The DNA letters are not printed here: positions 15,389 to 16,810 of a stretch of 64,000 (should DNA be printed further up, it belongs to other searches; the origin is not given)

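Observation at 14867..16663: Inc-like hairpin anchor fused to a classical (YopH/PTP1B-type) tyrosine-phosphatase signature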

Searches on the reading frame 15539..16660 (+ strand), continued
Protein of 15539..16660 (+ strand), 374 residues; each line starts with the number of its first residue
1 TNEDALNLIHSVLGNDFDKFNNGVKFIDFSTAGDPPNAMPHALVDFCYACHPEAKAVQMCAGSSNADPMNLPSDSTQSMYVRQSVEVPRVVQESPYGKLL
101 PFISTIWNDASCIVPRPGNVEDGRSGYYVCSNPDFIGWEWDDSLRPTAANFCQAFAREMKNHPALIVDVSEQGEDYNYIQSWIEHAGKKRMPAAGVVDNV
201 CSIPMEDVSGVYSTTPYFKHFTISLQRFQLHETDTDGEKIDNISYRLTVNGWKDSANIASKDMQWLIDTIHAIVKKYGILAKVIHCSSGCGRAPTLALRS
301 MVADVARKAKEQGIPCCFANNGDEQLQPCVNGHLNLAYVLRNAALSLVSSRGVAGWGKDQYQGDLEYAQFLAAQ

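Call 46: list_cluster_members(proteins=[P0007, P0008, P0009, P0011, P0012, P0014, P0015, P0017, P0018, P0019])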
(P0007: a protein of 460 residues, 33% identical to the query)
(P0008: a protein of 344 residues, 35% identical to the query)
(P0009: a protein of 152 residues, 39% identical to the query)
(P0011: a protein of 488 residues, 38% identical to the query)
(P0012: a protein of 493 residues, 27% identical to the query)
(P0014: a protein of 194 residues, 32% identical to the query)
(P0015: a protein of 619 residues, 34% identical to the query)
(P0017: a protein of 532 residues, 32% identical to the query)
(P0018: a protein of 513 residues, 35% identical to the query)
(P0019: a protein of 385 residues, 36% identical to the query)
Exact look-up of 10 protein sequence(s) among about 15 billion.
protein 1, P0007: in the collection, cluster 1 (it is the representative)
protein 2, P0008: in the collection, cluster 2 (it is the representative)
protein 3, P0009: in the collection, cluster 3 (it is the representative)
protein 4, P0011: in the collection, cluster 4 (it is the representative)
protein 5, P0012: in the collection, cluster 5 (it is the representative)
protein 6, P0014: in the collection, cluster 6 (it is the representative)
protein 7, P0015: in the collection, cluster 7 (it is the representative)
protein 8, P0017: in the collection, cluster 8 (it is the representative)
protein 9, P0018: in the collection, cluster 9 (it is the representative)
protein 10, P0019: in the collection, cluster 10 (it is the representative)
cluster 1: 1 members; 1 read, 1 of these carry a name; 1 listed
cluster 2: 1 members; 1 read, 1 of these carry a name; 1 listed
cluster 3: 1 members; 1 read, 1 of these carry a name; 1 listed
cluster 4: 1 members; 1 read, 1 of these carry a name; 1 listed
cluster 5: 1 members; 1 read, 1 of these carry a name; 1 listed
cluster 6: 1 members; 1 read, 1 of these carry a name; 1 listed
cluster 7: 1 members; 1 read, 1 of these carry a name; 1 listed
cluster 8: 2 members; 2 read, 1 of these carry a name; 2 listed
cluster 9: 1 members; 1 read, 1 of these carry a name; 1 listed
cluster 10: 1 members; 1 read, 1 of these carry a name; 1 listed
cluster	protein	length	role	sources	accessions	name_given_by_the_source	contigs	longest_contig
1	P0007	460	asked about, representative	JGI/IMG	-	hypothetical protein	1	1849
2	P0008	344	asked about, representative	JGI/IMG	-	hypothetical protein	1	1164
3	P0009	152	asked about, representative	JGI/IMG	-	hypothetical protein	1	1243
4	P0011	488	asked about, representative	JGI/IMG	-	hypothetical protein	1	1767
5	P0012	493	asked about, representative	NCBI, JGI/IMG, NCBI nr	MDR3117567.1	MAG: hypothetical protein LBT98_03280, partial [Puniceicoccales bacterium] | hypothetical protein | hypothetical protein [Puniceicoccales bacterium]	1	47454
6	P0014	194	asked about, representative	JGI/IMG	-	protein tyrosine phosphatase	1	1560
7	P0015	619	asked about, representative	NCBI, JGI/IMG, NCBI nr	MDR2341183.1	MAG: hypothetical protein LBD72_02545 [Puniceicoccales bacterium] | hypothetical protein | hypothetical protein [Puniceicoccales bacterium]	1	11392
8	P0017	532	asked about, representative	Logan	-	-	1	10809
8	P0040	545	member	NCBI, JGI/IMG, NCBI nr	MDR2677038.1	MAG: hypothetical protein LBB26_00525 [Puniceicoccales bacterium] | hypothetical protein | hypothetical protein [Puniceicoccales bacterium]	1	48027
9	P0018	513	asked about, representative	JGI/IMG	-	hypothetical protein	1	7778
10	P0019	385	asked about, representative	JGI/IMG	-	hypothetical protein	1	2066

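Call 48: find_related_loci(query=window:15539-16660:+, collection=genome_contigs, flank=10000)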
Query window:15539-16660:+ (374 aa) in genome_contigs; peptide patterns used: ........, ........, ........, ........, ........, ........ (x = any residue, [..] = any of these).
79 stretches matched a pattern, but none encodes a relative of the query by tblastn (E <= 1e-3).

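Call 52: find_encoding_contigs(protein=P0003, flank=10000, max_places=2)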
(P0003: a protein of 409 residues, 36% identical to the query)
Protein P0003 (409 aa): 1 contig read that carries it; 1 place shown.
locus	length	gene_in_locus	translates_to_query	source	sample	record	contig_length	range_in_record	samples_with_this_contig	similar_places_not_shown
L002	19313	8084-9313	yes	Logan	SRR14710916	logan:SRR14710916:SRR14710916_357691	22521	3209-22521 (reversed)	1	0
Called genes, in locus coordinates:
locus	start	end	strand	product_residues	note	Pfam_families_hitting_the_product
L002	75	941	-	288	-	PF00849:PseudoU_synth_2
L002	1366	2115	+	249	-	PF00106:adh_short, PF08659:KR, PF01370:Epimerase (faint), PF13561:adh_short_C2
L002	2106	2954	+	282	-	PF13177:DNA_pol3_delta2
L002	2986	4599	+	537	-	PF02874:ATP-synt_ab_N, PF00006:ATP-synt_ab, PF00306:ATP-synt_ab_C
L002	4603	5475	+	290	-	PF00231:ATP-synt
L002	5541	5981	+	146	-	PF05932:CesT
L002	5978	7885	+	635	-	PF03958:Secretin_N, PF00263:Secretin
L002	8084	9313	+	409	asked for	PF00102:Y_phosphatase (weak)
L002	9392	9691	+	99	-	-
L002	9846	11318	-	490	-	PF02934:GatB_N, PF02637:GatB_Yqey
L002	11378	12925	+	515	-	PF11074:DUF2779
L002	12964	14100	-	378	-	PF13624:SurA_N_3 (weak), PF09312:SurA_N (weak), PF13145:Rotamase_2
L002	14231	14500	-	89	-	PF01176:eIF-1a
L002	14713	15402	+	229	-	-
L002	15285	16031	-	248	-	PF14622:Ribonucleas_3_3, PF00636:Ribonuclease_3, PF22892:DSRM_MRPL44 (weak), PF00035:dsrm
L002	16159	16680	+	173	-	PF01227:GTP_cyclohydroI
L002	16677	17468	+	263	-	PF00809:Pterin_bind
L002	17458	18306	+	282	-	PF02152:FolB, PF01288:HPPK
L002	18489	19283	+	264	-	PF00793:DAHP_synth_1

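Call 53: find_encoding_contigs(protein=P0012, flank=10000, max_places=2)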
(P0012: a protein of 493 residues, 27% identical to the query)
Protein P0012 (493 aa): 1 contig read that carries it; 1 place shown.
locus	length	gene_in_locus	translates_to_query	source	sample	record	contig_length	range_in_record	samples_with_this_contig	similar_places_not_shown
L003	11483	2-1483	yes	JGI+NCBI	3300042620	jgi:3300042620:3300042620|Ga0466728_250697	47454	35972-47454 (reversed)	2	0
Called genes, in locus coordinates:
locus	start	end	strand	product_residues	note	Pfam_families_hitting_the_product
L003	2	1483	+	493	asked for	PF00102:Y_phosphatase (weak)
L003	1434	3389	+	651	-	-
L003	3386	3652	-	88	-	-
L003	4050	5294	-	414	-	PF01098:FTSW_RODA_SPOVE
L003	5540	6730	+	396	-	PF00009:GTP_EFTU, PF03144:GTP_EFTU_D2, PF03143:GTP_EFTU_D3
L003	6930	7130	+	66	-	PF00584:SecE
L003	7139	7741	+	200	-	PF02357:NusG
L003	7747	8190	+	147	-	PF03946:Ribosomal_L11_N, PF00298:Ribosomal_L11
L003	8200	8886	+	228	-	PF00687:Ribosomal_L1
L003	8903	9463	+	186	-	PF00466:Ribosomal_L10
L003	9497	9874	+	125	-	PF16320:Ribosomal_L12_N, PF00542:Ribosomal_L12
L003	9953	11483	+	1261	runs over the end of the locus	PF04563:RNA_pol_Rpb2_1, PF04561:RNA_pol_Rpb2_2, PF04565:RNA_pol_Rpb2_3, PF10385:RNA_pol_Rpb2_45, PF00562:RNA_pol_Rpb2_6, PF04560:RNA_pol_Rpb2_7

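Call 56: search_protein_families(library=ncbifam, proteins=[L002:5978-7882:+, L002:5541-5978:+, L002:2986-4596:+, L002:9392-9688:+], max_evalue=0.01)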
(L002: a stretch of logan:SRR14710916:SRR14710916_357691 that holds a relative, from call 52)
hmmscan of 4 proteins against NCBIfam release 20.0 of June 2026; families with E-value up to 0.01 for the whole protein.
L002:5978-7882:+ (635 aa): 8 families
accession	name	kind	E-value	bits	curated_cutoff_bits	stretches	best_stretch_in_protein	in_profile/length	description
TIGR02516.1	type_III_yscC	equivalog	7.6e-102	341.2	238.45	2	295-566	193-462/463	type III secretion system outer membrane ring subunit SctC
NF011873.0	PRK15346.1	equivalog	7.1e-77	259.2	524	2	286-565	221-494/499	EscC/YscC/HrcC family type III secretion system outer membrane ring protein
TIGR02515.1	IV_pilus_PilQ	subfamily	1.8e-30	106.3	284.35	2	381-566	247-428/428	type IV pilus secretin PilQ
TIGR02517.1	type_II_gspD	equivalog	1.7e-21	76.4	351.35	1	267-566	301-591/600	type II secretion system secretin GspD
NF010083.0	PRK13568.1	equivalog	1.6e-15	56.8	554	1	298-565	149-417/419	DNA uptake porin HofQ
TIGR02519.1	pilus_MshL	equivalog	2.5e-13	49.7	250.2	1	338-565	37-290/290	pilus (MSHA type) biogenesis protein MshL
NF007851.2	PRK10560.1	exception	8.6e-11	41.3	598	1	294-566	137-410/412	DNA uptake porin HofQ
NF042912.1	Amuc_1098_fam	equivalog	2.5e-09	35.8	750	1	493-565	724-796/805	Amuc_1098 family type IV pilus outer membrane protein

L002:5541-5978:+ (146 aa): 0 families

L002:2986-4596:+ (537 aa): 35 families (the best 25 are shown)
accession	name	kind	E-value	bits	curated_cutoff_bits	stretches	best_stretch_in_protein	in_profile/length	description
TIGR00962.1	atpA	equivalog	4.4e-198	659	484.45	1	27-528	6-498/503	F0F1 ATP synthase subunit alpha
NF009884.0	PRK13343.1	equivalog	1.3e-187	624.5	554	1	27-526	9-497/507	F0F1 ATP synthase subunit alpha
TIGR03324.1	alt_F1F0_F1_al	exception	1.1e-159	532.3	750.5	1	28-514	8-483/497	alternate F1F0 ATPase, F1 subunit alpha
NF045863.1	glide_MMOB1660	exception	1.4e-120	403.7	600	1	51-479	3-423/515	MMOB1660 family gliding motility ATPase complex subunit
NF005523.0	PRK07165.1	equivalog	8.9e-93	311.7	414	1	50-462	6-407/509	ATP F0F1 synthase subunit alpha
NF045936.2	MSC_0619_alpha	exception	1.6e-85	287.7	520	1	87-458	41-399/505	MSC_0619 family F1-like ATPase alpha subunit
TIGR03496.1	FliI_clade1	equivalog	1.6e-46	159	619.1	1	49-433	1-371/414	flagellar protein export ATPase FliI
TIGR02546.1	III_secr_ATP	equivalog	1.2e-45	156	604.75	1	46-433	4-378/423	type III secretion system ATPase SctN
TIGR03498.1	FliI_clade3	equivalog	3.3e-42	144.6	587.45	1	49-433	1-374/418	flagellar protein export ATPase FliI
TIGR03497.1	FliI_clade2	equivalog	4.6e-41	141.1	629.8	1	49-432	1-368/413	flagellar protein export ATPase FliI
TIGR01026.1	fliI_yscN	subfamily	8.8e-41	140.1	379.5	1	44-432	20-394/440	FliI/YscN family ATPase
NF003235.0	PRK04196.1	subfamily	3e-40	138.3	349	1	51-402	9-355/462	V-type ATP synthase subunit B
NF006575.0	PRK09099.1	subfamily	3.2e-39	134.9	706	1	37-433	16-397/443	type III secretion system ATPase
NF005295.0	PRK06820.1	equivalog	1.7e-36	126.2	690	1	46-454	28-419/440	EscN/YscN/HrcN family type III secretion system ATPase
NF005391.0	PRK06936.1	equivalog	1.8e-36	125.9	657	1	44-452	20-416/439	type III secretion system ATPase SctN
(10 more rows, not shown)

L002:9392-9688:+ (99 aa): 0 families

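Call 67: find_encoding_contigs(protein=P0039, flank=10000, max_places=1)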
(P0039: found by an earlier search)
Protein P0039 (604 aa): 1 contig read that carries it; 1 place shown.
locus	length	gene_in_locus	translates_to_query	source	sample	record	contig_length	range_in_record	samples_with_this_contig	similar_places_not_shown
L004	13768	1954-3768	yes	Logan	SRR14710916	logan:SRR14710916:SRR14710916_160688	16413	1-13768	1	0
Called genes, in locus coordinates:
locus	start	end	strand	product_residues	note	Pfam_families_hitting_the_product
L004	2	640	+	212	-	?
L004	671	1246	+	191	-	PF00881:Nitroreductase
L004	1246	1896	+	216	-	PF00753:Lactamase_B, PF12706:Lactamase_B_2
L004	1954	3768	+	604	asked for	-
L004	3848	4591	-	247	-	PF17746:SfsA_N (faint), PF03749:SfsA (weak)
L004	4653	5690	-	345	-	PF00154:RecA_N, PF08423:Rad51, PF06745:ATPase (faint), PF21096:RecA_C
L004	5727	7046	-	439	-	PF02646:RmuC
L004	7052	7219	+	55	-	-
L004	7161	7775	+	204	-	-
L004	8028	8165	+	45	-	-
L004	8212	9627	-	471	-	PF05970:PIF1, PF13604:AAA_30, PF13245:AAA_19, PF13538:UvrD_C_2 (weak)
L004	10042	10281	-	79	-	-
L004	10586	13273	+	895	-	-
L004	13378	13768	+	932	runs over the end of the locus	PF00675:Peptidase_M16, PF05193:Peptidase_M16_C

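Call 68: find_encoding_contigs(protein=P0005, flank=10000, max_places=1)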
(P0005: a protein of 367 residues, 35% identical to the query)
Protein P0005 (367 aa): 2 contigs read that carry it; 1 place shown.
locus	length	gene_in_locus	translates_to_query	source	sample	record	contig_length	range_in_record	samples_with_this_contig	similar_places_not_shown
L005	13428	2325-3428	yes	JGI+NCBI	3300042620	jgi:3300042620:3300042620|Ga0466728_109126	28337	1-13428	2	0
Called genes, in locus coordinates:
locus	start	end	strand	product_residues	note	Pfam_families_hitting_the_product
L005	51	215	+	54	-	-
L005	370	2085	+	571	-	PF03485:Arg_tRNA_synt_N, PF00750:tRNA-synt_1d, PF05746:DALR_1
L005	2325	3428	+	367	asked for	-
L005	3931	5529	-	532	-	PF00589:Phage_integrase (faint)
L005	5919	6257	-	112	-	PF11969:DcpS_C, PF01230:HIT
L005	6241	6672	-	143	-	PF22811:Zn_ribbon_NrdR (weak), PF03477:ATP-cone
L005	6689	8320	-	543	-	PF00133:tRNA-synt_1, PF01921:tRNA-synt_1f (faint), PF09334:tRNA-synt_1g, PF00133:tRNA-synt_1, PF01406:tRNA-synt_1e (weak), PF19303:Anticodon_3 (weak)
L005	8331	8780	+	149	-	PF00364:Biotin_lipoyl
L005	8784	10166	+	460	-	PF00289:Biotin_carb_N, PF02786:CPSase_L_D2, PF07478:Dala_Dala_lig_C (weak), PF02785:Biotin_carb_C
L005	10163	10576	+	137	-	PF03780:Asp23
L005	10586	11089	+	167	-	-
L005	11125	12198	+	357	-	PF25270:Khk, PF00294:PfkB (weak)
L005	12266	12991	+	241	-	PF04542:Sigma70_r2, PF04545:Sigma70_r4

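Call 69: find_encoding_contigs(protein=P0016, flank=10000, max_places=1)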
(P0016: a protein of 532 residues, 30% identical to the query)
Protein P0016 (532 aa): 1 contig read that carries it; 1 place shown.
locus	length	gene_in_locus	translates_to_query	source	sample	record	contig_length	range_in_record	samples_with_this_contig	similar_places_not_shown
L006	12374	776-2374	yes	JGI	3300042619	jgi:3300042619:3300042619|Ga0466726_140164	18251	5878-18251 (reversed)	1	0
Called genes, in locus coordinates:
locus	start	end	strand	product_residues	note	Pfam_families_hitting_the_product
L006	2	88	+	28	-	?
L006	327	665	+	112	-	-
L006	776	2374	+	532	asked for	-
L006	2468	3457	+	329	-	PF00154:RecA_N, PF06745:ATPase (faint), PF08423:Rad51, PF21096:RecA_C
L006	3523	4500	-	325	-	PF03886:ABC_trans_aux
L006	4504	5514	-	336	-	PF02470:MlaD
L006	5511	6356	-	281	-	PF00005:ABC_tran, PF13304:AAA_21 (faint)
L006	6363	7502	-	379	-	PF02405:MlaE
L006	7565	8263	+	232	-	PF00702:Hydrolase, PF12710:HAD, PF13419:HAD_2, PF13242:Hydrolase_like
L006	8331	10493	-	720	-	PF00535:Glycos_transf_2, PF10111:Glyco_tranf_2_2, PF13641:Glyco_tranf_2_3, PF00535:Glycos_transf_2, PF10111:Glyco_tranf_2_2, PF13641:Glyco_tranf_2_3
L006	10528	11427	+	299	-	PF01066:CDP-OH_P_transf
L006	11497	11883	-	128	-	-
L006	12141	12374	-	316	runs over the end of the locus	-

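Call 74: find_related_loci(query=L002:5978-7882:+, collection=genome_contigs, flank=8000)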
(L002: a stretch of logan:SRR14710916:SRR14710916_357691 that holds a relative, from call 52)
Query L002:5978-7882:+ (635 aa) in genome_contigs; peptide patterns used: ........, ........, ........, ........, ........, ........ (x = any residue, [..] = any of these).
36 stretches matched a pattern; 6 encode a relative of the query (tblastn E <= 1e-3); 6 distinct loci.
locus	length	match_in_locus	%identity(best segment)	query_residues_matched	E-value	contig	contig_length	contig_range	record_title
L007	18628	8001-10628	56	1-595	0e+0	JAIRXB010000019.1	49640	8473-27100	MAG: Puniceicoccales bacterium isolate Gsp477_bin14 k119_6958137, whole genome shotgun sequence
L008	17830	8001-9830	54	7-600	0e+0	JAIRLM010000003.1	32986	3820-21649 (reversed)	MAG: Puniceicoccales bacterium isolate Cc175_bin47 k119_1984, whole genome shotgun sequence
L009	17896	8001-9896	51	9-633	0e+0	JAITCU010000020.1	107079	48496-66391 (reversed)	MAG: Puniceicoccales bacterium isolate Nm470_bin100 k119_3069968, whole genome shotgun sequence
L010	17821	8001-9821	53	6-597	0e+0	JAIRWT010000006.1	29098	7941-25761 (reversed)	MAG: Puniceicoccales bacterium isolate Gsp477_bin122 k119_609539, whole genome shotgun sequence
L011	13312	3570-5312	75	19-606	0e+0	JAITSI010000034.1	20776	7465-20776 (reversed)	MAG: Puniceicoccales bacterium isolate Roe453_bin74 k119_1855189, whole genome shotgun sequence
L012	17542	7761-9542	57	1-595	0e+0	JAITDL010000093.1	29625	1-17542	MAG: Puniceicoccales bacterium isolate Nm470_bin13 k119_2250798, whole genome shotgun sequence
